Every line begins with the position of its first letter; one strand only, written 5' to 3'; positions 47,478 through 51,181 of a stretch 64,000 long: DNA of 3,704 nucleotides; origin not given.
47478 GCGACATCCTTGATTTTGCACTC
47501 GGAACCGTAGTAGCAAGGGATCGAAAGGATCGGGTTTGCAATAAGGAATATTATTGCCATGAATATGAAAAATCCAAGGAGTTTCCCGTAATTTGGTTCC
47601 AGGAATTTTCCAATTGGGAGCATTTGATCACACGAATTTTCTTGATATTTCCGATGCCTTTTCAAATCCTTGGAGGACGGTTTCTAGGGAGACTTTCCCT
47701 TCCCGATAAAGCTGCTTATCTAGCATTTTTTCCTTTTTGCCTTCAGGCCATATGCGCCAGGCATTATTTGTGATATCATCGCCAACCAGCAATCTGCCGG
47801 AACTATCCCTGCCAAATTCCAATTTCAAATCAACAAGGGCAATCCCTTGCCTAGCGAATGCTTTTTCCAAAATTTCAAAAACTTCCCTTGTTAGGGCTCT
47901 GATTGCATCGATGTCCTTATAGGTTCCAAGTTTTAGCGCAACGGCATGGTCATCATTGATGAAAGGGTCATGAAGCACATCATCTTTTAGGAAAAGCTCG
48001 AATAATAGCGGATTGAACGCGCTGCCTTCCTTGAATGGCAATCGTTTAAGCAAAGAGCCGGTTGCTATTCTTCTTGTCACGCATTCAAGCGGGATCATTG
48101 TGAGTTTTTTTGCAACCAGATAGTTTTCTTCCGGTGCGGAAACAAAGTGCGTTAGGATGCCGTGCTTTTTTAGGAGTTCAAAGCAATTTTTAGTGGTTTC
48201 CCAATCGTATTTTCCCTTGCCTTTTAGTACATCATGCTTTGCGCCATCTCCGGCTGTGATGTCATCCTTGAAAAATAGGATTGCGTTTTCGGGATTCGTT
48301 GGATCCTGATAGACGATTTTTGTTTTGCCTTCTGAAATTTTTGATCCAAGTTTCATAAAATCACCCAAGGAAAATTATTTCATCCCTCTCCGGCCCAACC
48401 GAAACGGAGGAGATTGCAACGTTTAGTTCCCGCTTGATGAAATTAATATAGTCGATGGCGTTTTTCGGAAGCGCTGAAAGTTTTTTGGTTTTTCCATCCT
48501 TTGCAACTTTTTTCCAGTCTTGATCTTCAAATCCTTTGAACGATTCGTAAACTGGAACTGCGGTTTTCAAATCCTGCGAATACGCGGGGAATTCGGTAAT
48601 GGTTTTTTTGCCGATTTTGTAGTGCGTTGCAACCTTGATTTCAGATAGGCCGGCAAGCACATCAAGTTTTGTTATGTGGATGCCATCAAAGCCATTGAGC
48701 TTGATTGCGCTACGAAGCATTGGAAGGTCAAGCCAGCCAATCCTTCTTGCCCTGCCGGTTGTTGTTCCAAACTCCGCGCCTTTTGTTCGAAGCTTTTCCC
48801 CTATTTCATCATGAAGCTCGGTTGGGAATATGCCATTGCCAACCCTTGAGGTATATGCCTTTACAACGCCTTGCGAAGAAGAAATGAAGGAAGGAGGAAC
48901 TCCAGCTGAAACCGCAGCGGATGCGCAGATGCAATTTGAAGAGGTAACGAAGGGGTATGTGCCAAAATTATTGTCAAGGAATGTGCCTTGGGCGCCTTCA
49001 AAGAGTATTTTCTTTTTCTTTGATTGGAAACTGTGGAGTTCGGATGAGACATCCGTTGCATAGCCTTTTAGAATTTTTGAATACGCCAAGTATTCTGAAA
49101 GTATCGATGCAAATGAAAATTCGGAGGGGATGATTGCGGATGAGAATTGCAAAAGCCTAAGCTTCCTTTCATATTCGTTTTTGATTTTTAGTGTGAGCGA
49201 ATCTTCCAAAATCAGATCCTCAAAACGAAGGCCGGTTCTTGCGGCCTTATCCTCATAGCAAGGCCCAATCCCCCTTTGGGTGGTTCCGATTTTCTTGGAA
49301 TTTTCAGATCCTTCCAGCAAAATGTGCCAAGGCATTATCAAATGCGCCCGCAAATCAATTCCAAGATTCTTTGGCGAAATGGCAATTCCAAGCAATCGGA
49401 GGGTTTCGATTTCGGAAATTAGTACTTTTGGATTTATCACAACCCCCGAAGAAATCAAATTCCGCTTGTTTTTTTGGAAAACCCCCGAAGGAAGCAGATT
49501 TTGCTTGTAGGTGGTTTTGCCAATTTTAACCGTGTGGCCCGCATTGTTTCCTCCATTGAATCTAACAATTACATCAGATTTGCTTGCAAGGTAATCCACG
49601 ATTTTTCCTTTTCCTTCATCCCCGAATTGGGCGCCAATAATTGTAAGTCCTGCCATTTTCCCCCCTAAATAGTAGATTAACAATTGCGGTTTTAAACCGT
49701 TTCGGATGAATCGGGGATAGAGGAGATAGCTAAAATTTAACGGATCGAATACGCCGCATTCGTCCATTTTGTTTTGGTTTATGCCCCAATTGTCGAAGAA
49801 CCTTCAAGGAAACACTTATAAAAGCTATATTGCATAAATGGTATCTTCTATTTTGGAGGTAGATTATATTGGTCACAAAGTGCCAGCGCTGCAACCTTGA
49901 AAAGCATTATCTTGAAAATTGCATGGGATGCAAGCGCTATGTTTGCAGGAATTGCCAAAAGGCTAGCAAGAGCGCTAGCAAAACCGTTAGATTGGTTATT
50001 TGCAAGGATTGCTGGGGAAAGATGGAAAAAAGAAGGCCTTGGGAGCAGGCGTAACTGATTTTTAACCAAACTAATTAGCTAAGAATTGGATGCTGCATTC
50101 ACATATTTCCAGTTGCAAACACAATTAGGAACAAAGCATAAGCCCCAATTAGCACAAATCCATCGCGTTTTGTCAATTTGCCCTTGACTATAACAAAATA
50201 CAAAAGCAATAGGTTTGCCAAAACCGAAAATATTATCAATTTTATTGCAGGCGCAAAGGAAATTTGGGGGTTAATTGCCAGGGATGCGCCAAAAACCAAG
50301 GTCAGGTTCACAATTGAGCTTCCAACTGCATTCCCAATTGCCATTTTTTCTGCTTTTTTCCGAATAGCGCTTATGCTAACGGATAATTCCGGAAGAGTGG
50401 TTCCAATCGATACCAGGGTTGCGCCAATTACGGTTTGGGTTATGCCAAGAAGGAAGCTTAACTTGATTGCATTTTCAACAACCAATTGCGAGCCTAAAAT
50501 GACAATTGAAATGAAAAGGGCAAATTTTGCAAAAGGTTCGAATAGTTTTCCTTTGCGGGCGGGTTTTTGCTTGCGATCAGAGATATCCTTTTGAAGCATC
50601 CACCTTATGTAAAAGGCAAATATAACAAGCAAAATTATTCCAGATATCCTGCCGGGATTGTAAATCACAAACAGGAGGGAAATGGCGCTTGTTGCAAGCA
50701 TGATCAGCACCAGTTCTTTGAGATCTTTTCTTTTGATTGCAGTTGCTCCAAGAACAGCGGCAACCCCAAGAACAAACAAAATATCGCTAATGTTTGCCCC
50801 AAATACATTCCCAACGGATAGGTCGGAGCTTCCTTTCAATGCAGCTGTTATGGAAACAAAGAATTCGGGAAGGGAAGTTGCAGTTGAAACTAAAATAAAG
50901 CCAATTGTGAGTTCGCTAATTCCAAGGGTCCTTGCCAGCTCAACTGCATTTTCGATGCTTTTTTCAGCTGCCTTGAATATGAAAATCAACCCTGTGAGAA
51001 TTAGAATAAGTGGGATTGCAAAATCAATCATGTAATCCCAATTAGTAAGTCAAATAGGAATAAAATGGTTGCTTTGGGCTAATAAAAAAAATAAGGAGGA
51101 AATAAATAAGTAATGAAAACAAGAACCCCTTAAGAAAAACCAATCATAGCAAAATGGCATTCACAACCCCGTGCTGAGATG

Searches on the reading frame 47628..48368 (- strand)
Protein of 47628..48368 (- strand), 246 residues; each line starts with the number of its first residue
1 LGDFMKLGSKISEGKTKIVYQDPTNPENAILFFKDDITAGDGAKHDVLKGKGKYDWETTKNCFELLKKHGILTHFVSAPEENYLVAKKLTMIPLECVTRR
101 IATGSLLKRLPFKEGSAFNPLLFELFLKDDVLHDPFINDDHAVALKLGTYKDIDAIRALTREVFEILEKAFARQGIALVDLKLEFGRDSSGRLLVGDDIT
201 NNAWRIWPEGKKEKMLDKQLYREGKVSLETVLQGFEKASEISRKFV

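Call 13: search_protein_families(library=pfam, proteins=[window:47628-48368:-], max_evalue=0.001)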
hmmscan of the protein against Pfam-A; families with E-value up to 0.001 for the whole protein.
window:47628-48368:- (246 aa): 1 family
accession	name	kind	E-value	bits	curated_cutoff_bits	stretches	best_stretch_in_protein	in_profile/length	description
PF01259.24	SAICAR_synt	-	1.8e-66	224.7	20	1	11-232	2-226/233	SAICAR synthetase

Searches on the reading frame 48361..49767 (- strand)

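Call 13: search_protein_families(library=pfam, proteins=[window:48361-49767:-], max_evalue=0.001)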
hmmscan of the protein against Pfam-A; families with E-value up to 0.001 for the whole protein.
window:48361-49767:- (468 aa): 1 family
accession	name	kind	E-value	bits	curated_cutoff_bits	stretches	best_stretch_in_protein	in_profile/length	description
PF00709.27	Adenylsucc_synt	-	2.6e-155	517.7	27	1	43-465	2-416/416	Adenylosuccinate synthetase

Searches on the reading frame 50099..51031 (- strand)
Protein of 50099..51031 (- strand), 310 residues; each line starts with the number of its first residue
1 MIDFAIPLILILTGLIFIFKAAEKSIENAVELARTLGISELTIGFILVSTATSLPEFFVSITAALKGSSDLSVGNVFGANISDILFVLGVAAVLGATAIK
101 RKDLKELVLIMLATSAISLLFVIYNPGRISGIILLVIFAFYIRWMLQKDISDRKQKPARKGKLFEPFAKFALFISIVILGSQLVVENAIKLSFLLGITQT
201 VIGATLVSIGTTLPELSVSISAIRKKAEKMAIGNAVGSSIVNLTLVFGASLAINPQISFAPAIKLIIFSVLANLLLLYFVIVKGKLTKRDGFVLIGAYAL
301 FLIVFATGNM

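Call 13: search_protein_families(library=pfam, proteins=[window:50099-51031:-], max_evalue=0.001)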
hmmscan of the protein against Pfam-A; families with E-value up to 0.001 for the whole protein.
window:50099-51031:- (310 aa): 1 family
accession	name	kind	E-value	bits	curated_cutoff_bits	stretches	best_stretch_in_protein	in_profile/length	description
PF01699.29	Na_Ca_ex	-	2.7e-52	177.2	24.9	2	8-145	3-149/151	Sodium/calcium exchanger protein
